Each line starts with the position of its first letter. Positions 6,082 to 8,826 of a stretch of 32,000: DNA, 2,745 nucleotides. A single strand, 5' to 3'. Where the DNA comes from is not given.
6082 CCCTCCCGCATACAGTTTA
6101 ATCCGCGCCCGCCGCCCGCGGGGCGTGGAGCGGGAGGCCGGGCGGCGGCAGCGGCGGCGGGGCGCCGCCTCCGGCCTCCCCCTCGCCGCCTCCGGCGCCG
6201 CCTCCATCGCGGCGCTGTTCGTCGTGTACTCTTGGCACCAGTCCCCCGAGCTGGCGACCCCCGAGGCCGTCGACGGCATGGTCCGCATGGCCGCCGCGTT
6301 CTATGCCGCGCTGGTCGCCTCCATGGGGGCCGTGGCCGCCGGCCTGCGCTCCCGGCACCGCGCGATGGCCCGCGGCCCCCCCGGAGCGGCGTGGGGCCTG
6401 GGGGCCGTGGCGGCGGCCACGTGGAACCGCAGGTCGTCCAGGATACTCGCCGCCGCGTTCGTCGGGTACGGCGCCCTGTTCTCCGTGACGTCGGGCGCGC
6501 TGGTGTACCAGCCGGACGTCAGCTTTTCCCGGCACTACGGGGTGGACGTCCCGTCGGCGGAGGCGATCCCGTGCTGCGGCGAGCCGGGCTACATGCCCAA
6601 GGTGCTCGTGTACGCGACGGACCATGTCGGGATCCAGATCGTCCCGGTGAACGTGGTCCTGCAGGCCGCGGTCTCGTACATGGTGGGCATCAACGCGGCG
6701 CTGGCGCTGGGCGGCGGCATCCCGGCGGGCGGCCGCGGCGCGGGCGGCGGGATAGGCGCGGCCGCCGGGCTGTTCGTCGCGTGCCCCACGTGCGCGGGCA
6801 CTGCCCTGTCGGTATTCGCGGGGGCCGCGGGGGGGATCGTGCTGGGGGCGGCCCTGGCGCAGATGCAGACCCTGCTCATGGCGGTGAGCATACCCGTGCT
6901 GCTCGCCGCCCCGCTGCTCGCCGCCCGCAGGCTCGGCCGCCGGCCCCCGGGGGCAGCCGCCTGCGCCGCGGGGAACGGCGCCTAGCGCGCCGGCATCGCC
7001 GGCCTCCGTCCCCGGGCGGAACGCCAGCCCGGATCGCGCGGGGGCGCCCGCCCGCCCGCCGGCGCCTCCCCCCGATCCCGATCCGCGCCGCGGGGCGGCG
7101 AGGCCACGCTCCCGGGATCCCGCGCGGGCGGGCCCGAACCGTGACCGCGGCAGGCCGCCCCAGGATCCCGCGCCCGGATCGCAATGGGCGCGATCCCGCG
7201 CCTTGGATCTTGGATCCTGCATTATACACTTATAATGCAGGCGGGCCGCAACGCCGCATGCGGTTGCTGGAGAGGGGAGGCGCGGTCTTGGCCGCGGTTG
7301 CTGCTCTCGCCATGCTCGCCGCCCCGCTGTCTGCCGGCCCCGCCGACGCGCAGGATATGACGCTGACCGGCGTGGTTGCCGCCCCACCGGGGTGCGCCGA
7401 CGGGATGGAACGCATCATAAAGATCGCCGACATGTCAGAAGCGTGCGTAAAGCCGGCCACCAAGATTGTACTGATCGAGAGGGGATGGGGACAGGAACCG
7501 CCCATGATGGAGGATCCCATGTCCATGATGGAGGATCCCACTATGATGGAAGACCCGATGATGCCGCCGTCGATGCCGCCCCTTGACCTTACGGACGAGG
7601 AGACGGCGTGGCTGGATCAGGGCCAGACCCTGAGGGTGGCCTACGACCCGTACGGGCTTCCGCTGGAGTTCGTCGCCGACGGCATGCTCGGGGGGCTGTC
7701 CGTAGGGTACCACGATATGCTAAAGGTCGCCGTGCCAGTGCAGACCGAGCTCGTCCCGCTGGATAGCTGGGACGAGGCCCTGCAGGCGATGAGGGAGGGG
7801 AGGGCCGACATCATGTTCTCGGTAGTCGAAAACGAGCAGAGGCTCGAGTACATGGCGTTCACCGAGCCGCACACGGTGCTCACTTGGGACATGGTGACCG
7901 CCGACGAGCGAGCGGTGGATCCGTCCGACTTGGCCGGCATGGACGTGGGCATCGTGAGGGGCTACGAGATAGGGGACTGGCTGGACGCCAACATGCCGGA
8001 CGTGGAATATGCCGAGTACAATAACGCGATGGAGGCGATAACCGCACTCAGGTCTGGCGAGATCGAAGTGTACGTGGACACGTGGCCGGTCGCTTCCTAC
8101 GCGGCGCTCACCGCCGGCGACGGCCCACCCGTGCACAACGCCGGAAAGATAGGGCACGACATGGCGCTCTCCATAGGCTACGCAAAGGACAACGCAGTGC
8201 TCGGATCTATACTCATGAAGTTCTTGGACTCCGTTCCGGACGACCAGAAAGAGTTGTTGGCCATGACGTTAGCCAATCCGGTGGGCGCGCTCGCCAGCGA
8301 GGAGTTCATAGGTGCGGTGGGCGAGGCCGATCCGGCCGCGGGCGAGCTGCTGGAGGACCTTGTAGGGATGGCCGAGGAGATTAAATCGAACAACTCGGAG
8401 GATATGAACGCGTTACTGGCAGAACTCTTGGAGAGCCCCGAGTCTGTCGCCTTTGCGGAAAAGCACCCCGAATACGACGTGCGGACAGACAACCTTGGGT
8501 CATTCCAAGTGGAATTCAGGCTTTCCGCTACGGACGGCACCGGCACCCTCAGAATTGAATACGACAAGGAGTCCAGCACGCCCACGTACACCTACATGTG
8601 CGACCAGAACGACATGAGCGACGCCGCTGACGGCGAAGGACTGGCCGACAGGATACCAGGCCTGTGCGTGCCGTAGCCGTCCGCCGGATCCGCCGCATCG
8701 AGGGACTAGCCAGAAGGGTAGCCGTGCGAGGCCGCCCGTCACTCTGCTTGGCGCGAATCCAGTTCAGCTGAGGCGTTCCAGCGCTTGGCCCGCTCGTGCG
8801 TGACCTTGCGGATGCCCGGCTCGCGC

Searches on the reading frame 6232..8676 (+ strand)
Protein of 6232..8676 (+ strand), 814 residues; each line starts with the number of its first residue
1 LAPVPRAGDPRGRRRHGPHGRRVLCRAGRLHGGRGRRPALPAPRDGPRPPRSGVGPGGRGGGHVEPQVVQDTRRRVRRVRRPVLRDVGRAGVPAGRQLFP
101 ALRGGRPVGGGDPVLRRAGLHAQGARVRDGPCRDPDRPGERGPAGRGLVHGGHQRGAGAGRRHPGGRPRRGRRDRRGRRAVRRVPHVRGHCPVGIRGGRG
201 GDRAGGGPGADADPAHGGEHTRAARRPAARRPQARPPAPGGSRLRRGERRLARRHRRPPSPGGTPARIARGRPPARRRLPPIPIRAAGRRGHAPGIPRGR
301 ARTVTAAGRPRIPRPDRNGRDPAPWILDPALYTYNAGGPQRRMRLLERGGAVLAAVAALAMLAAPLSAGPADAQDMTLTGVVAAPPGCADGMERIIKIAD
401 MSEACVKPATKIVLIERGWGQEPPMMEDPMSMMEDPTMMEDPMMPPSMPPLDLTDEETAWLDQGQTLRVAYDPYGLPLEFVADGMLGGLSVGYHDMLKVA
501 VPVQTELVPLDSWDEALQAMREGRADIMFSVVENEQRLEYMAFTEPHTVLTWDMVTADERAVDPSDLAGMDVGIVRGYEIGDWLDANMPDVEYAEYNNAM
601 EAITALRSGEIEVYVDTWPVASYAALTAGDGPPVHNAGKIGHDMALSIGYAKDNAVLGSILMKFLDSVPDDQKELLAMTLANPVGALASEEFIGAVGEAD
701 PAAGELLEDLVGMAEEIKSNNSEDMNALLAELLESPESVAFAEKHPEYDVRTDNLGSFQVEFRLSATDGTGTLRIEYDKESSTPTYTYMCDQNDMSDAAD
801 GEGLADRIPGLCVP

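Call 86: search_protein_families(library=pfam, proteins=[window:6232-8676:+], max_evalue=0.01)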
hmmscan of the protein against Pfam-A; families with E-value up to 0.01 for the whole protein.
window:6232-8676:+ (814 aa): 1 family
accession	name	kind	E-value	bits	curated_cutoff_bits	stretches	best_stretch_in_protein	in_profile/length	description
PF00497.25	SBP_bac_3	-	8.5e-11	42.2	26.4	1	467-671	1-119/132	Bacterial extracellular solute-binding proteins, family 3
